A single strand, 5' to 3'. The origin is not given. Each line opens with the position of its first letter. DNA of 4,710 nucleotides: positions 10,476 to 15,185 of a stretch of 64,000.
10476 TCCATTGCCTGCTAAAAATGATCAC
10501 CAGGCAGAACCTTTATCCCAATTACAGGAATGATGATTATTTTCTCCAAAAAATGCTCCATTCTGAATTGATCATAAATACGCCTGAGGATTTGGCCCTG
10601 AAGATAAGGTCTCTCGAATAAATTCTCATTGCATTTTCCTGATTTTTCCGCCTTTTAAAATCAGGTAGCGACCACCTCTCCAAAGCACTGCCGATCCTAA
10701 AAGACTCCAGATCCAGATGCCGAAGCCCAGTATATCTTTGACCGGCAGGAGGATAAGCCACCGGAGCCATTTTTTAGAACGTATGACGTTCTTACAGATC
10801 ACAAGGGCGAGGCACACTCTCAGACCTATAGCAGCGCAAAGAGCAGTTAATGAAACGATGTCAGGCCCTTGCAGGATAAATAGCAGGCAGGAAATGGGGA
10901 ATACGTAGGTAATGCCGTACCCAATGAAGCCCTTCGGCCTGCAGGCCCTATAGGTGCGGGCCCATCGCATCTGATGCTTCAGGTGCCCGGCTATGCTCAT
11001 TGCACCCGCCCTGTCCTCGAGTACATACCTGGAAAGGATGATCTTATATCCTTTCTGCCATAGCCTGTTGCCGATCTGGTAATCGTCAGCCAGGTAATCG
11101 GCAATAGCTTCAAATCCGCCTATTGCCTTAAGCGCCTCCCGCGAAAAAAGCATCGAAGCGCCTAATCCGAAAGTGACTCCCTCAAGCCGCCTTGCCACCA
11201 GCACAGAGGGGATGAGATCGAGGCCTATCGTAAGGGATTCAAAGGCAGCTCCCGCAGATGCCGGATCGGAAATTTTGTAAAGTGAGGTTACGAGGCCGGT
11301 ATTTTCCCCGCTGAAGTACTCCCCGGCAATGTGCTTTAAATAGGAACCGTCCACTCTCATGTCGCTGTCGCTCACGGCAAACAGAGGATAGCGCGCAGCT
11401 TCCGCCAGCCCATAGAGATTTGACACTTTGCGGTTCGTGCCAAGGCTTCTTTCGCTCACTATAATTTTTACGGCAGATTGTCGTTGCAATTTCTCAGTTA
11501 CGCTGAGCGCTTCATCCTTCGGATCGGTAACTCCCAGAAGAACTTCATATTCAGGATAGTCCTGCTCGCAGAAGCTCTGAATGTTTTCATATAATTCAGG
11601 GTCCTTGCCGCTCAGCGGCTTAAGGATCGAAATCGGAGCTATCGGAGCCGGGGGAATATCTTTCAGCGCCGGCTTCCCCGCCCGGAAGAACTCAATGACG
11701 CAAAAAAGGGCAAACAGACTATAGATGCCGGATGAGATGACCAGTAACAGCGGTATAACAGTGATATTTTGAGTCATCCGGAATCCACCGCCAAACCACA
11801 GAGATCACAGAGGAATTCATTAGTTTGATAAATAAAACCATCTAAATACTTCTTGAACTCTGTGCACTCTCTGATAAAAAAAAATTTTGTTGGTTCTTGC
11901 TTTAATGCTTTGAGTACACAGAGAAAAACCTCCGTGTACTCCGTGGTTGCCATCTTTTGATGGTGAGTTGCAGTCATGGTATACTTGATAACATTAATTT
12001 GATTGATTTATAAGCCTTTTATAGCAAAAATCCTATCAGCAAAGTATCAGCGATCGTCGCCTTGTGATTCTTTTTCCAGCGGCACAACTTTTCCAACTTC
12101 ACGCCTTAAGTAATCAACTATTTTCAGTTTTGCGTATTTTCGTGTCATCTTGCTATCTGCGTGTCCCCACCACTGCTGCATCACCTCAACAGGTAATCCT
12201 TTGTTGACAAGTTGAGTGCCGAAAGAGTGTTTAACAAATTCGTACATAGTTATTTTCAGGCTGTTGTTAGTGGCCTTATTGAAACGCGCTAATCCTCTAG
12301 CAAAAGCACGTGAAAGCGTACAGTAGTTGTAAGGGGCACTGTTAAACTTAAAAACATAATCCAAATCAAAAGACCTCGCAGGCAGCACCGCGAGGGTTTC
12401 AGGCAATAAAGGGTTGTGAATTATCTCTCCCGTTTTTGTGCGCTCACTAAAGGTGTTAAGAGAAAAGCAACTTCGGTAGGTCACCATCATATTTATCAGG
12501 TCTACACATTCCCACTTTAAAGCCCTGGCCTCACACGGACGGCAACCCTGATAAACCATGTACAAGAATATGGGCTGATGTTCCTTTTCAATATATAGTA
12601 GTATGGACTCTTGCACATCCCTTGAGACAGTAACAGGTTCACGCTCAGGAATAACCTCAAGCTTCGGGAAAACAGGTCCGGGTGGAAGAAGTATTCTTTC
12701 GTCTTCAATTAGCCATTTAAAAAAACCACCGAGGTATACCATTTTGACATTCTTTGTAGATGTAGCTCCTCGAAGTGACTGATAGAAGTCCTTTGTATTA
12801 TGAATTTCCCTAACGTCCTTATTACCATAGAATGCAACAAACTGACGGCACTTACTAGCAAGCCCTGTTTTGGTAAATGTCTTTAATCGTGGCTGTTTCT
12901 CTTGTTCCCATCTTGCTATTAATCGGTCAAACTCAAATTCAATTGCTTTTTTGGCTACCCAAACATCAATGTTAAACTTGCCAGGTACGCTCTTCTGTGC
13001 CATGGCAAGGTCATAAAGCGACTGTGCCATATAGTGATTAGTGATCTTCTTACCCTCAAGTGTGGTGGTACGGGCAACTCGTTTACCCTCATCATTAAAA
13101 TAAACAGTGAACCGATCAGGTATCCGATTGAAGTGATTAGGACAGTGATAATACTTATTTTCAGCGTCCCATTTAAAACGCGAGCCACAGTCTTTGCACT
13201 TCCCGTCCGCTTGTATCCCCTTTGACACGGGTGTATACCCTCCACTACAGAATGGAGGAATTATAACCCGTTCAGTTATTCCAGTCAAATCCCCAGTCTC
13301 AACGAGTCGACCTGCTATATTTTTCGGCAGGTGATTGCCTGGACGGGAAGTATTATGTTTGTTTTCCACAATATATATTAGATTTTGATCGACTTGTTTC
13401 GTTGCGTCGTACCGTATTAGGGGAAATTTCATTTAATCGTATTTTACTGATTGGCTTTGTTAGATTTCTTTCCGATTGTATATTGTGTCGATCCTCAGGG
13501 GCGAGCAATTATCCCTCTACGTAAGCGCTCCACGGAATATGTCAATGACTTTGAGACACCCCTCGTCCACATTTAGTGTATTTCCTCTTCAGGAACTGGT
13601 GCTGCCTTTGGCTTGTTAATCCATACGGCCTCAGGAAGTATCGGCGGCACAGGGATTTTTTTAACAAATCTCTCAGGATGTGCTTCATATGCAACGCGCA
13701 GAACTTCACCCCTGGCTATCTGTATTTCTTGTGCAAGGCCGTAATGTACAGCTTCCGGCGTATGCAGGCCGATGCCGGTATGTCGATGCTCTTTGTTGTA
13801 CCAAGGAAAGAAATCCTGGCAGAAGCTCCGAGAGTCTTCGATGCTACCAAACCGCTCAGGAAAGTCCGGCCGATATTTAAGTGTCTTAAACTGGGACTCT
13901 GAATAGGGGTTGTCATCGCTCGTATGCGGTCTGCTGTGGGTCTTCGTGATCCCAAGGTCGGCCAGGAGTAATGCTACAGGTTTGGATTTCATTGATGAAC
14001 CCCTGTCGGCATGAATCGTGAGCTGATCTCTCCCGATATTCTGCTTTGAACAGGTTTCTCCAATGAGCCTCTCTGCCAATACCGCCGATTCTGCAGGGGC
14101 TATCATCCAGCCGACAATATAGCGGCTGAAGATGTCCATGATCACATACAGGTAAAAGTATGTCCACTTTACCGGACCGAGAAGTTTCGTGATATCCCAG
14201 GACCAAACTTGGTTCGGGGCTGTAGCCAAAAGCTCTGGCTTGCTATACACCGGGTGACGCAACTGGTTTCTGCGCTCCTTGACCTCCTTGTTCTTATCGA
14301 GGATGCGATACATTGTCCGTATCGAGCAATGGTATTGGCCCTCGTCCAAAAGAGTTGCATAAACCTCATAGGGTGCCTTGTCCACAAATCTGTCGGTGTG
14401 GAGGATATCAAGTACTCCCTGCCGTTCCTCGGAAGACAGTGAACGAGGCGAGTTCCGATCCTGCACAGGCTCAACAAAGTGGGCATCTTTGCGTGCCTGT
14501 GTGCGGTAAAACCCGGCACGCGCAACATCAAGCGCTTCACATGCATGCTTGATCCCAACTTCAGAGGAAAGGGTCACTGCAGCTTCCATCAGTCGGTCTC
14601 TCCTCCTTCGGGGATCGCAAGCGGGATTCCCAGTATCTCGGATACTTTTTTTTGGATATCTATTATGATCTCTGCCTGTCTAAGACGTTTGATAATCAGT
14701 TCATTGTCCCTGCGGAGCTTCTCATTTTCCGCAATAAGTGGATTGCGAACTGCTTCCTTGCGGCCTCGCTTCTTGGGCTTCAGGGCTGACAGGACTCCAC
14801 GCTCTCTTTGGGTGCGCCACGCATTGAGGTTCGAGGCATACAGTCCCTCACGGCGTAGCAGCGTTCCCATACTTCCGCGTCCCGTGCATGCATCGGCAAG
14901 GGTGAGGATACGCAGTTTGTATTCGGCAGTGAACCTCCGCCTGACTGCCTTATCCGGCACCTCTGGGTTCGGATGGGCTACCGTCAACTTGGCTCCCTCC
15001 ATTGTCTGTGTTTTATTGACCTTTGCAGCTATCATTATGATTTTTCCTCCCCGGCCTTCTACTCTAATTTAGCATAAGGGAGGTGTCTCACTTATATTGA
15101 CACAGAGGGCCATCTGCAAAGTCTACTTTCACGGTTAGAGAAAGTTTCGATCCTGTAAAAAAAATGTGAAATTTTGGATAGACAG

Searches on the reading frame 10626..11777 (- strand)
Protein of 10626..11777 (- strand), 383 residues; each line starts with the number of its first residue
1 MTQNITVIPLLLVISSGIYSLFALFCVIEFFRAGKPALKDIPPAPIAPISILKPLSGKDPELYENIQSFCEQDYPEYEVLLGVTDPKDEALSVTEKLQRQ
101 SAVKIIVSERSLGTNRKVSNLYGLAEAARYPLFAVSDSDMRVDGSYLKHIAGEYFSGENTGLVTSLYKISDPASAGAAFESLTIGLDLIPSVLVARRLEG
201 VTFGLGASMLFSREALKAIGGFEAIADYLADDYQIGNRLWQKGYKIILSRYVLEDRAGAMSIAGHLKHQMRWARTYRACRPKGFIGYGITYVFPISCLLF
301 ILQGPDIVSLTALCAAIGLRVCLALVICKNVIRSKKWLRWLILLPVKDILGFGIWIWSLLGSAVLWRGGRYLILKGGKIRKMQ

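Call 21: search_protein_families(library=pfam, proteins=[window:10626-11777:-])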
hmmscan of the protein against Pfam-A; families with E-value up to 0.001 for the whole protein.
window:10626-11777:- (383 aa): 4 families
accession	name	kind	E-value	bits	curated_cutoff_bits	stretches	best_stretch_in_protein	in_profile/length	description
PF13506.12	Glyco_transf_21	-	2.1e-43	148.2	21.7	1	104-274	5-174/174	Glycosyl transferase family 21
PF13641.12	Glyco_tranf_2_3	-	1.5e-17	64.8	27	1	62-275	16-230/230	Glycosyltransferase like family 2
PF13632.12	Glyco_trans_2_3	-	2.3e-15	57.4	27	1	136-321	5-196/198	Glycosyl transferase family group 2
PF00535.33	Glycos_transf_2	-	7.9e-07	29.6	23.3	1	60-219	11-167/168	Glycosyl transferase family 2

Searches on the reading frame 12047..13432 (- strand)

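Call 21: search_protein_families(library=pfam, proteins=[window:12047-13432:-])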
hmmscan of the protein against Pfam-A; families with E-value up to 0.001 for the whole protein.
window:12047-13432:- (461 aa): 1 family
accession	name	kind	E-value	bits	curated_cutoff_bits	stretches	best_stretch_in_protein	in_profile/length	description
PF00589.27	Phage_integrase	-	6.3e-12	46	27.1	1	282-436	16-168/172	Phage integrase family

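Call 71: search_protein_families(library=ncbifam, proteins=[window:12047-13432:-], max_evalue=0.01)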
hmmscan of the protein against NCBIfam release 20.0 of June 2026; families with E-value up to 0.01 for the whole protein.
window:12047-13432:- (461 aa): 5 families
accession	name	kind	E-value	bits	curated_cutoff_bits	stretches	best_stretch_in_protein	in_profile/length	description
NF040815.2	recomb_XerA_Arch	equivalog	1.5e-07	31.3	220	1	400-438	218-256/263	site-specific tyrosine recombinase/integron integrase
TIGR02225.1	recomb_XerD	equivalog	0.00011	21.7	329.6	1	376-436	215-274/290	site-specific tyrosine recombinase XerD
TIGR02249.1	integrase_gron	subfamily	0.00032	20.2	265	1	393-435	258-299/315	integron integrase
NF001399.0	PRK00283.1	subfamily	0.0016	17.8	279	1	399-437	246-284/300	tyrosine recombinase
TIGR02224.1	recomb_XerC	equivalog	0.0026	17.2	335.15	1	385-438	227-279/295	tyrosine recombinase XerC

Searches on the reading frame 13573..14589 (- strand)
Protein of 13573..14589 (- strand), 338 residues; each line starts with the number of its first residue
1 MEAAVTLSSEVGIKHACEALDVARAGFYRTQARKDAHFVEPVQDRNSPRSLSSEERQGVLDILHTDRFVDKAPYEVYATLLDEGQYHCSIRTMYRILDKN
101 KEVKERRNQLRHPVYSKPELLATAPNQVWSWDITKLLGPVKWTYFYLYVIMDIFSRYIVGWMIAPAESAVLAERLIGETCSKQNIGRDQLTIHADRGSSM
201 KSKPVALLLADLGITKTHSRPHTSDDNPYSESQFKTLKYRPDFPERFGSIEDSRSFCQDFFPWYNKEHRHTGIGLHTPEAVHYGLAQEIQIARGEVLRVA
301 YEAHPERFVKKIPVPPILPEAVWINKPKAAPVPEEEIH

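Call 22: search_protein_families(library=pfam, proteins=[window:13573-14589:-])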
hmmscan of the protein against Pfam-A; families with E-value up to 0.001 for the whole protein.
window:13573-14589:- (338 aa): 2 families
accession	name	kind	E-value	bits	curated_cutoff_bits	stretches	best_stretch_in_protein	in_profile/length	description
PF00665.32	rve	-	3.9e-20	72.5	32.6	1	123-223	2-101/102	Integrase core domain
PF13683.12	rve_3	-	3.9e-14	52.6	26.5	1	213-278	2-67/67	Integrase core domain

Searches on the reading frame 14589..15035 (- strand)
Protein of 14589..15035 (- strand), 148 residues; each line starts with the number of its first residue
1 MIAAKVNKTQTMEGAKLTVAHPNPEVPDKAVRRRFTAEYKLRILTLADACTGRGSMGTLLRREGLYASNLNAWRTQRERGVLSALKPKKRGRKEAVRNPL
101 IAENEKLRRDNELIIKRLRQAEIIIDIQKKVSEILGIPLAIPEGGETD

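Call 22: search_protein_families(library=pfam, proteins=[window:14589-15035:-])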
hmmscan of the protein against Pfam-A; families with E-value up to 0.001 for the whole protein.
window:14589-15035:- (148 aa): 1 family
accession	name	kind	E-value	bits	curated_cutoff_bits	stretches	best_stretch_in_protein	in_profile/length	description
PF01527.26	HTH_Tnp_1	-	0.00032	21.3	24.1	1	32-110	4-73/75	Transposase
